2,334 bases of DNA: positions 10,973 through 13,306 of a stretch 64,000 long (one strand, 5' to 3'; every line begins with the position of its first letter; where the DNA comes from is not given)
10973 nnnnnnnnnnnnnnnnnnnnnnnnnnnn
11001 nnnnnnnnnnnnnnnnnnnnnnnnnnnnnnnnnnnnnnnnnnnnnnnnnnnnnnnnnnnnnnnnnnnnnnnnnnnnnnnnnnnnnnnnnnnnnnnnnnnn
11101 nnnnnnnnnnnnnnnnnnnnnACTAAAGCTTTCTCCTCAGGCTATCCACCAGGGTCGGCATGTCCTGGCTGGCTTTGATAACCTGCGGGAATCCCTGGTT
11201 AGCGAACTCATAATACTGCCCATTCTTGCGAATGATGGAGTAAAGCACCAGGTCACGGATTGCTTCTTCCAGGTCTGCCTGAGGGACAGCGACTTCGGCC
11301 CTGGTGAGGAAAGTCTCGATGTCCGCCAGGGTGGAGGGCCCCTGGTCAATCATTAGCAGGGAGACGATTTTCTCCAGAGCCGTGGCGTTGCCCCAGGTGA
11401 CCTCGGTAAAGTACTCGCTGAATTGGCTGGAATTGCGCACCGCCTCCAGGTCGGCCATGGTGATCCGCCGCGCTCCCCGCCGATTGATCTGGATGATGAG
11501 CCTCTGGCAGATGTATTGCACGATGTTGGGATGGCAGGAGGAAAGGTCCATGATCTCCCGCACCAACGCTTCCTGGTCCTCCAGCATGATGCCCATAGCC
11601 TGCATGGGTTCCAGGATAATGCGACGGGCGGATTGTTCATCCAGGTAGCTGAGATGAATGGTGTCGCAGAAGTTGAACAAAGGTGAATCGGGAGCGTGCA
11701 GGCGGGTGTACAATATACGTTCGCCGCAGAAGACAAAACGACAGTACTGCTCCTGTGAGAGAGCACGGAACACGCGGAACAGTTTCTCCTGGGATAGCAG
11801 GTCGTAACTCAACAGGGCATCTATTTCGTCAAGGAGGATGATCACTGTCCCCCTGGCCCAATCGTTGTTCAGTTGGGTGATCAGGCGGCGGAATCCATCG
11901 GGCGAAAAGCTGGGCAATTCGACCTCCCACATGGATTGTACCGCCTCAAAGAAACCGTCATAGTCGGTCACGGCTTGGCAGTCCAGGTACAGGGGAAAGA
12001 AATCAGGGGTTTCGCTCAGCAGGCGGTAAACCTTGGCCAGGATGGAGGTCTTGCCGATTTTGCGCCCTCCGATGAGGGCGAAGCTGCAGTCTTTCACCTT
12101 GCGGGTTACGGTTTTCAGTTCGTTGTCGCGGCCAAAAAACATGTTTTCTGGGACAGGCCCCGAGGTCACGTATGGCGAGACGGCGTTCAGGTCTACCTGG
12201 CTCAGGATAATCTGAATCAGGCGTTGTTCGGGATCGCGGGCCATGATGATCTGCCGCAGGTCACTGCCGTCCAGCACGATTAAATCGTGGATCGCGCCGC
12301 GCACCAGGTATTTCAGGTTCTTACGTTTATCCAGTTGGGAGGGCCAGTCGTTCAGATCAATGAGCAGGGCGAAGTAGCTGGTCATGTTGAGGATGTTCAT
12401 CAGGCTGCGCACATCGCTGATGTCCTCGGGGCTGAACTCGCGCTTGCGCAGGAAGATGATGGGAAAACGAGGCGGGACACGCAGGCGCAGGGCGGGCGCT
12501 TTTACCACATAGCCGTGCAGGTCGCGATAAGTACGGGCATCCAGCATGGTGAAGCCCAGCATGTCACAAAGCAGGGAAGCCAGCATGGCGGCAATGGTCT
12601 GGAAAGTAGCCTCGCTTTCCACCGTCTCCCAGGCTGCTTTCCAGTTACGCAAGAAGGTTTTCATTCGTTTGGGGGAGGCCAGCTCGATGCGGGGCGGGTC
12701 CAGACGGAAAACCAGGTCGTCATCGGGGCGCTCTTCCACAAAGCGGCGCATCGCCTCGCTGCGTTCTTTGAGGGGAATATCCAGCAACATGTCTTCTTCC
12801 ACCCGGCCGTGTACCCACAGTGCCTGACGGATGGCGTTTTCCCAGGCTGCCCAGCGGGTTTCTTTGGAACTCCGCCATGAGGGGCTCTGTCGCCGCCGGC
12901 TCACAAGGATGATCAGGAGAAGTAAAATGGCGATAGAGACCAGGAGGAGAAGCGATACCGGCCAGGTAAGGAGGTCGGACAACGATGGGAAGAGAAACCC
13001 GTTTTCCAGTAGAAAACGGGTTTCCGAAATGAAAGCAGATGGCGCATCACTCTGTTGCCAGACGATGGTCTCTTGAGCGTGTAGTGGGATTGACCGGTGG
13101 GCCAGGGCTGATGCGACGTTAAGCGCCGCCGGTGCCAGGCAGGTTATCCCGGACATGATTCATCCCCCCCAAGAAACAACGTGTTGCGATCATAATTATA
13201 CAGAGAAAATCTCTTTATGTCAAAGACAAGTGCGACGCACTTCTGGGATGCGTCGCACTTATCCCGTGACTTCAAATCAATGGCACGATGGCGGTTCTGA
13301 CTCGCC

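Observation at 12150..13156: STAND-like ATPase with a TM anchor and an unplaced ~230 aa juxtamembrane domain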

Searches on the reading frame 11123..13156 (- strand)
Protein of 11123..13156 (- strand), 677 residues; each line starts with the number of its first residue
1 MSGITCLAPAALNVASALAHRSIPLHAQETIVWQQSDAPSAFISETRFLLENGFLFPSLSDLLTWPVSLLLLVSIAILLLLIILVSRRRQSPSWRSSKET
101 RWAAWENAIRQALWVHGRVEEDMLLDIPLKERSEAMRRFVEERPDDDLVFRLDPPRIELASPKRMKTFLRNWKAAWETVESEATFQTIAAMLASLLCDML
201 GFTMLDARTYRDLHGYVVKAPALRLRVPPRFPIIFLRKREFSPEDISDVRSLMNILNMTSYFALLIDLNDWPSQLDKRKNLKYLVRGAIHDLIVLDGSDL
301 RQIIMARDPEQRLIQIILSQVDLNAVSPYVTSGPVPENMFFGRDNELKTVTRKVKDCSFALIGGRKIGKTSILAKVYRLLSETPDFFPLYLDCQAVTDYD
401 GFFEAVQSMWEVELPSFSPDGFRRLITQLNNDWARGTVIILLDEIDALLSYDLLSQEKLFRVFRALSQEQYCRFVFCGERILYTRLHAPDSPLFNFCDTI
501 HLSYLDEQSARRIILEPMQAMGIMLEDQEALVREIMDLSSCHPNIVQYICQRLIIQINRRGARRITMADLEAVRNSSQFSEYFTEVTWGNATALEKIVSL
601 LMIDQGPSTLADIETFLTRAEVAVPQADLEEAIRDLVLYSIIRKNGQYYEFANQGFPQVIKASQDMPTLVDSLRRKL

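Call 3: search_protein_families(library=pfam, proteins=[window:11123-13156:-], max_evalue=1)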
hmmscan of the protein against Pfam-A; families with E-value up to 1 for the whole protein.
window:11123-13156:- (677 aa): 12 families
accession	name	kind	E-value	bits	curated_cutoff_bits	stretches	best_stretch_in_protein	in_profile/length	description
PF13401.12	AAA_22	-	1.4e-09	38.8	27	1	360-486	9-130/130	AAA domain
PF20703.3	nSTAND1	-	0.00011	22.4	27.1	1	338-539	14-219/379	Novel STAND NTPase 1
PF05621.17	TniB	-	0.0036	17.2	22.4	1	355-487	34-170/189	Bacterial TniB protein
PF01637.24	ATPase_2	-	0.009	16.3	33.2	1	340-515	1-192/225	ATPase domain predominantly from Archaea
PF13191.12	AAA_16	-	0.022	15.7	32.6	1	340-406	2-73/167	AAA ATPase domain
PF13173.12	AAA_14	-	0.026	15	27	1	360-476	6-95/129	AAA domain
PF25201.1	nSTAND6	-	0.06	13.8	27.7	1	341-468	2-133/148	Novel STAND NTPase 6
PF19993.5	DO-GTPase2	-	0.064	13.4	27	0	360-382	4-26/226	Double-GTPase 2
PF00573.27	Ribosomal_L4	-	0.24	11.5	25.8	1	115-174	73-132/190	Ribosomal protein L4/L1 family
PF21100.3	MCM_C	-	0.25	11.7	27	1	601-649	12-61/64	MCM protein C-terminal winged helix-turn-helix domain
PF04657.19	DMT_YdcZ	-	0.35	11.6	24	0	69-108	35-73/140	Putative inner membrane exporter, YdcZ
PF09731.14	Mitofilin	-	0.36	10.1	27.4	1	598-635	537-577/614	Mitochondrial inner membrane protein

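Call 4: search_protein_families(library=padloc, proteins=[window:11123-13156:-], max_evalue=1)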
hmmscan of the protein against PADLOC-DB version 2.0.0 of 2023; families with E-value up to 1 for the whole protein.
window:11123-13156:- (677 aa): 1 family
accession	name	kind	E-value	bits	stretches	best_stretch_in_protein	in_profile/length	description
PDLC04985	PDC-S27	-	0.0031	14.5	1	338-447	4-111/484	-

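Call 5: search_protein_families(library=ncbifam, proteins=[window:11123-13156:-], max_evalue=1)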
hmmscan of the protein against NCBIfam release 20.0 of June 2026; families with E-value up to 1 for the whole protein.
window:11123-13156:- (677 aa): 3 families
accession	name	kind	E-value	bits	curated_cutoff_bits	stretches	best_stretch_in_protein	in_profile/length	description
TIGR02928.1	TIGR02928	subfamily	0.00042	19.3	181.3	1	340-470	17-161/366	orc1/cdc6 family replication initiation protein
NF053861.1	DS8_antiphage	equivalog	0.00076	17.3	790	1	353-399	367-412/994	anti-phage protein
NF001626.0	PRK00411.1-5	equivalog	0.02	13.7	417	1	363-468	62-168/374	ORC1-type DNA replication protein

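Call 6: find_homologous_proteins(query=window:11123-13156:-)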
Query window:11123-13156:- (677 aa): 138 proteins with E <= 0.001 among 8000 candidates; the best 120 are listed.
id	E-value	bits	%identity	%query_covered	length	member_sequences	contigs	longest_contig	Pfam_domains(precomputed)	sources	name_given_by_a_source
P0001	0.0e+0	1516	100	100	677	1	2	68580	PF13401.13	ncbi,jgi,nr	ncbi:MAG: AAA family ATPase [Anaerolineae bacterium]|jgi:hypothetical protein|nr:AAA family ATPase [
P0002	0.0e+0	1418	93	100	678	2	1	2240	PF13401.13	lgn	-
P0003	0.0e+0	1250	83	99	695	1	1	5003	PF13401.13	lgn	-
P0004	0.0e+0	1244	82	100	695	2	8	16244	PF13401.13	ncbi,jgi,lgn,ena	-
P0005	0.0e+0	1206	80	96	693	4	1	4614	PF13401.13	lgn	-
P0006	0.0e+0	1205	83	94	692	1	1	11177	PF13401.13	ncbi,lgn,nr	ncbi:MAG: orc1/cdc6 family replication initiation protein [Anaerolineae bacterium]|nr:orc1/cdc6 fami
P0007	0.0e+0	1197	81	96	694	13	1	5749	PF13401.13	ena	-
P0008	0.0e+0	1175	79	98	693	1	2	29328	PF13401.13,PF20703.4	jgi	jgi:hypothetical protein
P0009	0.0e+0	1150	75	100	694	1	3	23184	PF13401.13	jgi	jgi:hypothetical protein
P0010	0.0e+0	1124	79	95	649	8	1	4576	PF13401.13,PF20703.4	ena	-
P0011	9.7e-245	832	63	83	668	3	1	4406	PF13401.13,PF20703.4,PF01637.25,PF05621.18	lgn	-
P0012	1.4e-243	828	61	89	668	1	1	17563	PF13401.13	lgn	-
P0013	5.1e-243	826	61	86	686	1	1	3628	PF13401.13,PF20703.4,PF05621.18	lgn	-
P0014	2.3e-242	824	59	91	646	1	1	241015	PF13401.13,PF05621.18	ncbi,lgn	ncbi:MAG: AAA family ATPase [Chloroflexota bacterium]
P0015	6.7e-242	823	59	90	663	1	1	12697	PF13401.13,PF20703.4,PF01637.25,PF05621.18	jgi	jgi:hypothetical protein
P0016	2.5e-241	821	62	86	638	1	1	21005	PF13401.13,PF20703.4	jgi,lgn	jgi:hypothetical protein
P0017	1.1e-240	819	58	91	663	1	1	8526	PF13401.13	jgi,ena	-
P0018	1.4e-240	818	61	89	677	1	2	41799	PF13401.13,PF05621.18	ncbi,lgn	-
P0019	3.1e-240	817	59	90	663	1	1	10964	PF13401.13,PF20703.4,PF01637.25,PF05621.18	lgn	-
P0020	9.7e-240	816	60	91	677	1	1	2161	PF13401.13,PF20703.4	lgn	-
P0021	1.0e-239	815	60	91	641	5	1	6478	PF13401.13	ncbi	-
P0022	2.7e-239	814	62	85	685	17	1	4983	PF13401.13,PF20703.4,PF01637.25,PF05621.18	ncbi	-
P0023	4.0e-238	810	61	86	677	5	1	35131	PF13401.13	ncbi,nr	ncbi:MAG: hypothetical protein B6I34_02685 [Anaerolineaceae bacterium 4572_32.1]|nr:MAG: hypothetica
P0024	5.7e-238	810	62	86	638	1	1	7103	PF13401.13,PF20703.4,PF14516.13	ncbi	-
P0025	3.2e-232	791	64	80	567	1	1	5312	PF13401.13,PF20703.4,PF01637.25,PF05621.18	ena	-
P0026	1.7e-228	778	65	77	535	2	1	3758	PF13401.13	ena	-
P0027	2.9e-223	761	58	89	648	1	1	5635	PF13401.13,PF20703.4,PF14516.13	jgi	jgi:hypothetical protein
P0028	7.3e-222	756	79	63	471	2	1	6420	PF13401.13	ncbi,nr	ncbi:MAG: ATP-binding protein, partial [Chloroflexota bacterium]|nr:ATP-binding protein [Chloroflexo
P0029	1.2e-221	756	57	90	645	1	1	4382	PF13401.13,PF20703.4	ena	-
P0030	9.6e-220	749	58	87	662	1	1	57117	PF13401.13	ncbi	-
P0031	4.8e-218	744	57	86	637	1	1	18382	PF13401.13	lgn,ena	-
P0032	1.2e-216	739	58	86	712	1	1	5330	PF13401.13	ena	-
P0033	1.7e-216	739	58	86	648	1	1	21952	PF13401.13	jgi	jgi:hypothetical protein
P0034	5.5e-216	737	58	86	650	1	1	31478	PF13401.13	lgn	-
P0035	6.7e-216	737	54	91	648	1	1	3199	PF05729.19,PF13401.13,PF20703.4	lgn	-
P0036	1.8e-215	735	55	90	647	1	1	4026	PF13401.13,PF20703.4,PF14516.13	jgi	jgi:hypothetical protein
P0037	2.2e-215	735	58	86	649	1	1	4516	PF13401.13,PF20703.4,PF05621.18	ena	-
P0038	2.4e-215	735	55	92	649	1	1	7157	PF13401.13,PF20703.4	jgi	jgi:hypothetical protein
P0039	7.3e-215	733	57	86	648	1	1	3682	PF13401.13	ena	-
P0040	2.0e-214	732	57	86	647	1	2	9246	PF13401.13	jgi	jgi:hypothetical protein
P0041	2.8e-213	728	57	85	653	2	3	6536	PF13401.13,PF20703.4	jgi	-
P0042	6.7e-213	727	54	89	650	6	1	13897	PF13401.13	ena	-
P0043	4.6e-212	724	55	87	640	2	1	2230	PF13401.13,PF20703.4,PF14516.13,PF05621.18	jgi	jgi:hypothetical protein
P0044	8.1e-212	723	56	86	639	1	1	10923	PF13401.13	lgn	-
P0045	1.2e-211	723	56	87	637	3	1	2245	PF13401.13,PF20703.4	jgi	jgi:hypothetical protein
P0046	3.3e-211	721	56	88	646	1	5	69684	PF20703.4,PF14516.13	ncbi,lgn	-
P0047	4.0e-210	718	56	86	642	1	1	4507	PF13401.13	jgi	jgi:hypothetical protein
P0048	8.7e-210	717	56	86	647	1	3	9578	PF13401.13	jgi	jgi:hypothetical protein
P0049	9.4e-210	716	55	86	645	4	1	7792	PF13401.13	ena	-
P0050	1.3e-209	716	56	85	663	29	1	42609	PF13401.13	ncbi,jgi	ncbi:MAG: AAA family ATPase [Anaerolineae bacterium]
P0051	1.8e-208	712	55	86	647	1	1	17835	PF13401.13,PF20703.4,PF14516.13,PF01637.25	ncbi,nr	ncbi:MAG: hypothetical protein JW934_03410 [Anaerolineae bacterium]|nr:hypothetical protein [Anaerol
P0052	4.8e-208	711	55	86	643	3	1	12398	PF13401.13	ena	-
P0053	1.3e-207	709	54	90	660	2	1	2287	PF13401.13,PF20703.4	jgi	-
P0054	2.0e-201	689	52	90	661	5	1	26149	PF13401.13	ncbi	-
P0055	5.9e-201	687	55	85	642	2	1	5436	PF13401.13,PF20703.4,PF14516.13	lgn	-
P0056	3.2e-200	685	52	90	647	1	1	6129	PF13401.13,PF20703.4,PF14516.13,PF05621.18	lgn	-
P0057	1.4e-197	676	53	87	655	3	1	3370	PF13401.13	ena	-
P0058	8.4e-195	667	50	89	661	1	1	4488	PF13401.13,PF20703.4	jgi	jgi:AAA domain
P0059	1.8e-194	666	53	86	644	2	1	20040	PF13401.13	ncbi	-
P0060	1.1e-193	663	47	94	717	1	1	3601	PF13401.13,PF20703.4,PF01637.25,PF05621.18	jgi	jgi:hypothetical protein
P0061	9.3e-189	647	48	91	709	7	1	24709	PF13401.13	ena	-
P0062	2.5e-188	646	56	76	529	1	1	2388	PF13401.13,PF20703.4,PF14516.13,PF01637.25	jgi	jgi:hypothetical protein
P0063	5.6e-188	645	48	90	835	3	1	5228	PF25201.1,PF13401.13,PF20703.4,PF14516.13,PF05621.18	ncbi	ncbi:MAG TPA: TniB family NTP-binding protein, partial [Anaerolineae bacterium]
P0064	7.2e-187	641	49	87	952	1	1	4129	PF25852.1,PF13401.13,PF20703.4,PF01637.25,PF02012.27,PF15902.13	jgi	jgi:photosystem II stability/assembly factor-like uncharacterized protein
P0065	9.3e-187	640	50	84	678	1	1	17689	PF13401.13,PF20703.4,PF05621.18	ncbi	-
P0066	6.1e-185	635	48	90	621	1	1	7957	PF13401.13,PF20703.4,PF01637.25,PF05621.18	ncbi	ncbi:MAG: AAA family ATPase, partial [Chloroflexota bacterium]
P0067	9.9e-184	630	49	85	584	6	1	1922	PF13401.13,PF20703.4,PF01637.25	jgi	jgi:hypothetical protein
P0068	1.3e-183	630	46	90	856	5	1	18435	PF13401.13,PF01637.25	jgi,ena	-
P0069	1.8e-181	623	46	91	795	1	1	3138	PF13401.13,PF20703.4,PF05621.18,PF13191.13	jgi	jgi:hypothetical protein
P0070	2.2e-180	619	45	90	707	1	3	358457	PF13401.13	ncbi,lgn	-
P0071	4.2e-176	605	48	85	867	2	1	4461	PF13401.13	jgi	jgi:hypothetical protein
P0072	1.4e-175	604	47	85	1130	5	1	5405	PF25852.1,PF13401.13,PF01637.25,PF02012.27,PF15902.13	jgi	jgi:photosystem II stability/assembly factor-like uncharacterized protein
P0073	1.2e-173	597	47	85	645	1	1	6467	PF13401.13,PF20703.4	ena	-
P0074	4.1e-173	595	50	82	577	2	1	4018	PF13401.13,PF20703.4,PF05621.18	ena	-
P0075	2.4e-171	590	47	83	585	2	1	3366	PF13401.13,PF20703.4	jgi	jgi:hypothetical protein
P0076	2.7e-169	583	47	84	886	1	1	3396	PF25852.1,PF13401.13,PF20703.4,PF01637.25,PF02012.27,PF15902.13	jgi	jgi:photosystem II stability/assembly factor-like uncharacterized protein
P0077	6.4e-169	582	60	65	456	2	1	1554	PF13401.13,PF20703.4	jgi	jgi:hypothetical protein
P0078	2.2e-168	580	47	85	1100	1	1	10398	PF25852.1,PF14870.13,PF13401.13,PF20703.4,PF05621.18,PF02012.27,PF15902.13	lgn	-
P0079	4.1e-167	576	46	87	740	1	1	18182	PF13401.13,PF20703.4,PF01637.25,PF05621.18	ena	-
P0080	4.5e-167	575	46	85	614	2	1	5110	PF13401.13,PF20703.4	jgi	-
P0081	8.0e-166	571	50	76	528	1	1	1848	PF13401.13,PF20703.4,PF01637.25,PF05621.18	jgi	jgi:hypothetical protein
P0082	9.3e-166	571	47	87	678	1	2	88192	PF13401.13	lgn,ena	-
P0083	1.8e-165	570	46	83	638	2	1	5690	PF13401.13,PF20703.4,PF05621.18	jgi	jgi:hypothetical protein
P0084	2.5e-165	570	46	85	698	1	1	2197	PF13401.13,PF05621.18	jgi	-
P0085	7.1e-163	562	46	89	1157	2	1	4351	PF25852.1,PF14870.13,PF13401.13,PF05621.18,PF02012.27,PF15902.13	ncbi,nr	ncbi:MAG: AAA family ATPase, partial [Chloroflexi bacterium]|nr:AAA family ATPase [Chloroflexota bac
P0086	5.4e-162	559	45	90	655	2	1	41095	PF13401.13,PF20703.4,PF05621.18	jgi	-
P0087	1.7e-160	554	46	87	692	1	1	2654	PF13401.13,PF20703.4,PF05621.18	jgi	-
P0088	1.8e-160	554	46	87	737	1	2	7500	PF13401.13,PF20703.4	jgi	jgi:hypothetical protein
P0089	1.3e-159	551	45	86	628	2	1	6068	PF13401.13,PF20703.4,PF05621.18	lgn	-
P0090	8.9e-159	548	46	80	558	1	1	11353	PF20703.4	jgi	jgi:hypothetical protein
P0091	1.2e-158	548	42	90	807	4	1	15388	PF13401.13,PF20703.4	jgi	-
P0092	1.3e-158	547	45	87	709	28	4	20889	PF13401.13,PF20703.4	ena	-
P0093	4.7e-157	542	45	85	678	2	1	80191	PF13401.13,PF20703.4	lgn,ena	-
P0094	7.6e-154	532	50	72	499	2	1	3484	PF20703.4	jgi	-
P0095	1.2e-152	528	47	85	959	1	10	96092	PF25852.1,PF13401.13,PF15902.13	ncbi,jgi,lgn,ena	jgi:photosystem II stability/assembly factor-like uncharacterized protein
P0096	5.7e-152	526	46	85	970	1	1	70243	PF13401.13,PF02012.27,PF15902.13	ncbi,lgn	-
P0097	1.3e-151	524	55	63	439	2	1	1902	PF13401.13,PF14516.13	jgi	jgi:hypothetical protein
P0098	7.5e-150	519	45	85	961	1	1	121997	PF25852.1,PF13401.13,PF20703.4,PF15902.13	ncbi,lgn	-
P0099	2.3e-149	517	45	90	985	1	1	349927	PF25852.1,PF13401.13,PF15902.13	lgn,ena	-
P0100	4.3e-148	513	41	91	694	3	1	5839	PF13401.13,PF20703.4,PF01637.25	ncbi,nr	ncbi:MAG: hypothetical protein FJZ90_05720 [Chloroflexi bacterium]|nr:hypothetical protein [Chlorofl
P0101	8.3e-148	512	42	87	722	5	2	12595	PF13401.13,PF20703.4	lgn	-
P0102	1.0e-143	498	41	95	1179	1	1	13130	PF25852.1,PF14870.13,PF13401.13,PF20703.4,PF15902.13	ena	-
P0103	3.1e-143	497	54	62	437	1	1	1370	PF13401.13,PF14516.13,PF05621.18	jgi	jgi:hypothetical protein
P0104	5.2e-142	493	42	86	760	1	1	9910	PF06961.19,PF13401.13,PF20703.4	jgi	jgi:uncharacterized membrane protein YsdA (DUF1294 family)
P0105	2.5e-139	484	56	57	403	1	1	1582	PF13401.13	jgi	jgi:hypothetical protein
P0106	3.7e-138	480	51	61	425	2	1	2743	PF13401.13,PF20703.4,PF01637.25,PF05621.18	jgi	jgi:hypothetical protein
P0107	1.5e-137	478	49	72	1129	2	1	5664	PF25852.1,PF14870.13,PF13401.13,PF20703.4,PF05621.18,PF02012.27,PF15902.13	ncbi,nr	ncbi:MAG: hypothetical protein GX552_02660, partial [Chloroflexi bacterium]|nr:hypothetical protein 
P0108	3.0e-133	464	39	88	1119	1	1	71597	PF25852.1,PF14870.13,PF13401.13,PF20703.4,PF15902.13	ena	-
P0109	7.7e-130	452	50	61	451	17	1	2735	PF20703.4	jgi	-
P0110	2.1e-129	451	53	56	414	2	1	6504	PF13401.13,PF14516.13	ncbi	-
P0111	8.1e-127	442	37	87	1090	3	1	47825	PF00656.28,PF08308.18,PF13401.13,PF13620.13,PF20703.4,PF01637.25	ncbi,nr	ncbi:PEGA domain-containing protein [Candidatus Poribacteria bacterium]|nr:PEGA domain-containing pr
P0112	8.4e-124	433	49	61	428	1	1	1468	PF13401.13,PF05621.18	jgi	jgi:hypothetical protein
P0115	3.3e-111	391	36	88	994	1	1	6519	PF13401.13,PF20703.4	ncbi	-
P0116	6.5e-111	390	36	86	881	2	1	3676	PF25852.1,PF13401.13,PF20703.4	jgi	jgi:hypothetical protein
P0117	1.5e-107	379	38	82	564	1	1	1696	PF13401.13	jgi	jgi:hypothetical protein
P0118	1.4e-102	362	36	85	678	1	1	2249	PF13401.13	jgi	-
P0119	1.5e-99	352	34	92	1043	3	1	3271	PF07494.18,PF25852.1,PF13401.13,PF15902.13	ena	-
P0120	5.9e-99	350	38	72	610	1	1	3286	PF01026.28,PF13401.13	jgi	-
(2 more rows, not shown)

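Call 15: find_encoding_contigs(protein=P0014, flank=8000, max_places=2)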
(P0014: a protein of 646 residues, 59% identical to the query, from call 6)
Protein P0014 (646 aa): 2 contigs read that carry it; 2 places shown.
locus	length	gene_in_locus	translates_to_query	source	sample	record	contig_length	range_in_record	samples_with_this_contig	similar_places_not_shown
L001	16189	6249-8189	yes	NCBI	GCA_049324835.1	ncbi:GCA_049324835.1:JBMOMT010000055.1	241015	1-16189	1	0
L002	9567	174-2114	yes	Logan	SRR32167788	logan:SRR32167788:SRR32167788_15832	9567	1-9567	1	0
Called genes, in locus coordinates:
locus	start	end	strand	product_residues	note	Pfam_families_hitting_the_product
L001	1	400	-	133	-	?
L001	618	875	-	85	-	-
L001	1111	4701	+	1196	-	PF03704:BTAD, PF13191:AAA_16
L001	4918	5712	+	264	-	PF13489:Methyltransf_23, PF13847:Methyltransf_31, PF08241:Methyltransf_11, PF08242:Methyltransf_12, PF13649:Methyltransf_25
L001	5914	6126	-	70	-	PF13751:DDE_Tnp_1_6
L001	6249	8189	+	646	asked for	PF05621:TniB (faint), PF13401:AAA_22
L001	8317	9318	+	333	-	-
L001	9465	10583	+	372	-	PF00712:DNA_pol3_beta, PF02767:DNA_pol3_beta_2, PF02768:DNA_pol3_beta_3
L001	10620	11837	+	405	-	PF02463:SMC_N, PF13175:AAA_15 (weak), PF13476:AAA_23 (weak), PF13304:AAA_21 (faint)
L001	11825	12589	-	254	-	PF02527:GidB, PF13847:Methyltransf_31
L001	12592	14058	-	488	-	-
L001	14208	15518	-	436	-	PF18914:DUF5666 (weak)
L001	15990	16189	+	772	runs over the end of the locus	PF00027:cNMP_binding, PF00871:Acetate_kinase, PF06130:PTAC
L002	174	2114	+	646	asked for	PF05621:TniB (faint), PF13401:AAA_22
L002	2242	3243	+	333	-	-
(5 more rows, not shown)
